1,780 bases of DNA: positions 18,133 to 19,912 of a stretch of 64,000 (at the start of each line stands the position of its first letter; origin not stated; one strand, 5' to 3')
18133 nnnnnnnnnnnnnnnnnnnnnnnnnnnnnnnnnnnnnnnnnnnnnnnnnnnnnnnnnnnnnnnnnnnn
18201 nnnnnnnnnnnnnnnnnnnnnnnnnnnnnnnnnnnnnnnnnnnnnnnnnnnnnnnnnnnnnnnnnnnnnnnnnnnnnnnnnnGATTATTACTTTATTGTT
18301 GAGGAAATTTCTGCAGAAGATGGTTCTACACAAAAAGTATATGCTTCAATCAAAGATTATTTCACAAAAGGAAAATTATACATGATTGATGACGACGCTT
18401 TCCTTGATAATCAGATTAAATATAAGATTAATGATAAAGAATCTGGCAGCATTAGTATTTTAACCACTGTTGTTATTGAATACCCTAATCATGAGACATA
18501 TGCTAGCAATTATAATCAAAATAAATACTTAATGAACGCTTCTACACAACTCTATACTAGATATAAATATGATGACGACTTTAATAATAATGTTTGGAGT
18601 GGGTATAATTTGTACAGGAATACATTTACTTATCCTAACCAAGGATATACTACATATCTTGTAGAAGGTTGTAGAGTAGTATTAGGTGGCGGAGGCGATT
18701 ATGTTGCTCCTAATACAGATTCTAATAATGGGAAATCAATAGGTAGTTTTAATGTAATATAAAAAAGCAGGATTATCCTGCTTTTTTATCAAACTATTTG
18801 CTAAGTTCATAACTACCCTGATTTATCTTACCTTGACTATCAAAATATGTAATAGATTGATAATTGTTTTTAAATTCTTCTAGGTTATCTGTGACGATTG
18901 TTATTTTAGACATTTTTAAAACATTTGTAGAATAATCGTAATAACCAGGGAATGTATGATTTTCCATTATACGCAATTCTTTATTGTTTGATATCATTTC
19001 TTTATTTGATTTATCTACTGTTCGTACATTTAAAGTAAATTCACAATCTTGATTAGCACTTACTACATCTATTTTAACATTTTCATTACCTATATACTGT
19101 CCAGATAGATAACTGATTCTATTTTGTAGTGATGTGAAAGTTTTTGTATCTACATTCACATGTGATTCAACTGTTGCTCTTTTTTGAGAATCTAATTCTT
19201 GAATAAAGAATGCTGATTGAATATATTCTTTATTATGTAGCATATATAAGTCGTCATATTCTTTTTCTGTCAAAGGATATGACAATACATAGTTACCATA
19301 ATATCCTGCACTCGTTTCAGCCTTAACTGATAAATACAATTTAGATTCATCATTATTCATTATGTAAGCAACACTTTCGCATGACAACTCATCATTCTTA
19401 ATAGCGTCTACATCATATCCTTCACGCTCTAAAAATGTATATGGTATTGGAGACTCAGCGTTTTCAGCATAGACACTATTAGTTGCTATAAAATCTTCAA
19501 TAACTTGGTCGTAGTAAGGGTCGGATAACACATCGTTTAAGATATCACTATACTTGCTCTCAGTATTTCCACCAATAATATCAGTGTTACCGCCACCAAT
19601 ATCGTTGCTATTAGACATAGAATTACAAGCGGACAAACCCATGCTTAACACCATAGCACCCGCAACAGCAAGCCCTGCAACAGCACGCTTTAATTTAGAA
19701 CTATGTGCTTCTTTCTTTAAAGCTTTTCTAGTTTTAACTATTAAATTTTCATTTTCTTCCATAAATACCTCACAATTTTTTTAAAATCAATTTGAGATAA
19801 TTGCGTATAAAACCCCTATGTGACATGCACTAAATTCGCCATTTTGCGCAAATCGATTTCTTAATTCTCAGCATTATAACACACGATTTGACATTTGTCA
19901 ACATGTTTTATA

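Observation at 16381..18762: Internal membrane hairpin followed by a ~710-aa Tyr/Asp/Asn-rich C-terminal domain, an unusual anchor for a giant surface protein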

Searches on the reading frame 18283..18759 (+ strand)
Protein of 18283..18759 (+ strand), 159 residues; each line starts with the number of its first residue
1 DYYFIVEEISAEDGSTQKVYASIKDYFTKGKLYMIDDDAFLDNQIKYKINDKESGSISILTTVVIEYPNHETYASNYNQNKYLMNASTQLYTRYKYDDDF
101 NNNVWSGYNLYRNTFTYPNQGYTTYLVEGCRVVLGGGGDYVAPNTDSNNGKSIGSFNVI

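Call 80: predict_structure(alignment_id=A7)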
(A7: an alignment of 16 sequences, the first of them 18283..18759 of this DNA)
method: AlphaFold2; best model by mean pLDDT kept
length: 159 residues; sequences in the alignment: 16
mean_pLDDT: 44.6   pTM: 0.23
mean pLDDT of the five models: 44.6, 44.5, 44.2, 41.0, 38.1
residues with pLDDT >= 90: 0; 70-90: 1; 50-70: 49; < 50: 109
segments of 3 or more residues with pLDDT < 50: 1-3, 23-28, 30-36, 38-113, 136-140
pLDDT, mean of each block of 10 residues (from residue 1): 53 62 50 43 32 31 30 38 38 37 43 52 51 50 54 52
secondary structure, 60 per line:
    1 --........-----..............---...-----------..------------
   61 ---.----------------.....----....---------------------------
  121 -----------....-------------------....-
elements in order: E3-10 E16-22 H23-29 E33-35 E81-85 E90-93 E132-135 E155-158

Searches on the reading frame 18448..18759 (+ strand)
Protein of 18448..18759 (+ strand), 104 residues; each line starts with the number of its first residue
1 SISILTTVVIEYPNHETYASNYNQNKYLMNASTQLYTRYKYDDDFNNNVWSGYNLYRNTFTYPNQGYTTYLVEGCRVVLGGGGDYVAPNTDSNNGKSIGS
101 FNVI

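Call 61: find_homologous_proteins(query=A6, max_evalue=0.001)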
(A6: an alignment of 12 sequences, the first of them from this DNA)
Query A6 (12 sequences) (104 aa, profile of the alignment): 10 proteins with E <= 0.001 among 562 candidates.
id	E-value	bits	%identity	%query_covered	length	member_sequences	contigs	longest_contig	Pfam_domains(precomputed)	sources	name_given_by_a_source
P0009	1.2e-26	110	39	74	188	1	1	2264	-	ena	-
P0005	3.7e-26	109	46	75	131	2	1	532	-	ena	-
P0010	1.2e-16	78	34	66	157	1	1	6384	-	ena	-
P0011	5.1e-16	76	30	66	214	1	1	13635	-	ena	-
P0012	9.5e-15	72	30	80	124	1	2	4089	-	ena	-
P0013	2.1e-9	55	37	89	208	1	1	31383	-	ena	-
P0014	1.6e-8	52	28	80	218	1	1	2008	-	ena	-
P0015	2.1e-7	48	32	67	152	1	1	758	-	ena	-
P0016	6.7e-7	47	39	66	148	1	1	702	-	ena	-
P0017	1.3e-4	40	38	67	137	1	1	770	-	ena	-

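Call 87: find_encoding_contigs(protein=P0013, flank=10000, max_places=2)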
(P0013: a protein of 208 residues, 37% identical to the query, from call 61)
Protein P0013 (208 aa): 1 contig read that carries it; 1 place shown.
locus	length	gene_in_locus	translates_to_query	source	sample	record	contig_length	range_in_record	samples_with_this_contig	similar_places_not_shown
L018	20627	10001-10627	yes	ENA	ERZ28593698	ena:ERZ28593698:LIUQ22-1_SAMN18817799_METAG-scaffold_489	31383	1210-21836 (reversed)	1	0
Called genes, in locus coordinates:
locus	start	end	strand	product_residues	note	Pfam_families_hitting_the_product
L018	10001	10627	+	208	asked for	-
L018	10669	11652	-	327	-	-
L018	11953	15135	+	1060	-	-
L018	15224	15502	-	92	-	PF04026:SpoVG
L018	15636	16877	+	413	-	PF01225:Mur_ligase, PF08245:Mur_ligase_M, PF02875:Mur_ligase_C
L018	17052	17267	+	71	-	PF01197:Ribosomal_L31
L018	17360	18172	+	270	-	PF17827:PrmC_N (faint), PF03602:Cons_hypoth95, PF05175:MTS, PF01170:UPF0020 (weak), PF06325:PrmA, PF13847:Methyltransf_31, PF13649:Methyltransf_25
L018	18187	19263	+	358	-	PF03462:PCRF, PF00472:RF-1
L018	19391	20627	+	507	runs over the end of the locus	-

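Call 91: search_solved_structures(query=A6, max_evalue=5)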
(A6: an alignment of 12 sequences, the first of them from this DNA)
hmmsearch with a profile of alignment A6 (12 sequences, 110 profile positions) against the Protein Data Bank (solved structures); distinct sequences matched with E-value up to 5: 2.
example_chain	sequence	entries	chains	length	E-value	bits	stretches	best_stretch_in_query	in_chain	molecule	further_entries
6m3d_C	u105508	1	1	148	0.085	15.9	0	18-33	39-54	Segmentation polarity homeobox protein engrailed,Segmentation polarity homeobox protein en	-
3cmi_A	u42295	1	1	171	0.34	14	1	20-40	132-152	Peroxiredoxin HYR1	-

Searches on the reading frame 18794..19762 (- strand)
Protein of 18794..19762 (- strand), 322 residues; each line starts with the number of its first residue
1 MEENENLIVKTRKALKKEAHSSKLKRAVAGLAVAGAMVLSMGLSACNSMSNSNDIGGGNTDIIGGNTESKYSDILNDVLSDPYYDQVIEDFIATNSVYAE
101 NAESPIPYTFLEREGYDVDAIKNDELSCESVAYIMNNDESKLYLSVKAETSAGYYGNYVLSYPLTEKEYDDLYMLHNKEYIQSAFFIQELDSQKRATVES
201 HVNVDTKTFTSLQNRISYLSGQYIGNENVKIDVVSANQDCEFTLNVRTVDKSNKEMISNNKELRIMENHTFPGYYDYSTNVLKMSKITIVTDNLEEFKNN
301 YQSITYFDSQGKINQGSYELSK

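Call 7: search_protein_families(library=pfam, proteins=[window:18794-19762:-], max_evalue=0.01)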
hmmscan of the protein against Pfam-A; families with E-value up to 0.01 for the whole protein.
window:18794-19762:- (322 aa): 0 families

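Call 14: find_encoding_contigs(protein=window:18794-19762:-, flank=10000, max_places=10)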
Protein window:18794-19762:- (322 aa): 3 contigs read that carry it; 1 place shown.
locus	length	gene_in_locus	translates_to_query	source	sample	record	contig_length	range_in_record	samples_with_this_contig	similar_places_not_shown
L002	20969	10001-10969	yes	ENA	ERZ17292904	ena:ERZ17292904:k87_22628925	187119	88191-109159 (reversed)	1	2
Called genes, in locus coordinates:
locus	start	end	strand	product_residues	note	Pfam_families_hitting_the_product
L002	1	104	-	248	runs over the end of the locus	PF18912:DZR_2, PF00156:Pribosyltran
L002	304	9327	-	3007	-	PF09479:Flg_new (weak)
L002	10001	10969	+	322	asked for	-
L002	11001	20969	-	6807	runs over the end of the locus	-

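Call 49: search_protein_families(library=ncbifam, proteins=[window:18794-19762:-], max_evalue=0.1)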
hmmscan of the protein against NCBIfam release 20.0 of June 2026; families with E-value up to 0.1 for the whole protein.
window:18794-19762:- (322 aa): 0 families

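Call 90: search_solved_structures(query=A1, max_evalue=5)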
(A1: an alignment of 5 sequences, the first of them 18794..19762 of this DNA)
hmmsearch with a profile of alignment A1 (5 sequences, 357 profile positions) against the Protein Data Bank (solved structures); distinct sequences matched with E-value up to 5: 6.
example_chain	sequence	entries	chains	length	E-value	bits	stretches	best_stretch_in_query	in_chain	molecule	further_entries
5fuc_A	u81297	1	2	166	0.16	14.5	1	62-144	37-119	INTERLEUKIN-6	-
4j4l_C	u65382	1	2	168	0.17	14.4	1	62-144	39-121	Interleukin-6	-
2m38_A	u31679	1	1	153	0.17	14.4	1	27-118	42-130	Ankyrin repeat and sterile alpha motif domain-containing protein 1B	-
7mq8_SA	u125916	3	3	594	0.21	14.1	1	16-87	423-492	Nucleolar protein 56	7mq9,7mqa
8qy5_B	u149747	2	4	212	0.29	13.6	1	62-144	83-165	Interleukin-6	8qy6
36rp_K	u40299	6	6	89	0.89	12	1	28-75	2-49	DNA-directed RNA polymerase subunit Rpo6 | DNA-directed RNA polymerase subunit K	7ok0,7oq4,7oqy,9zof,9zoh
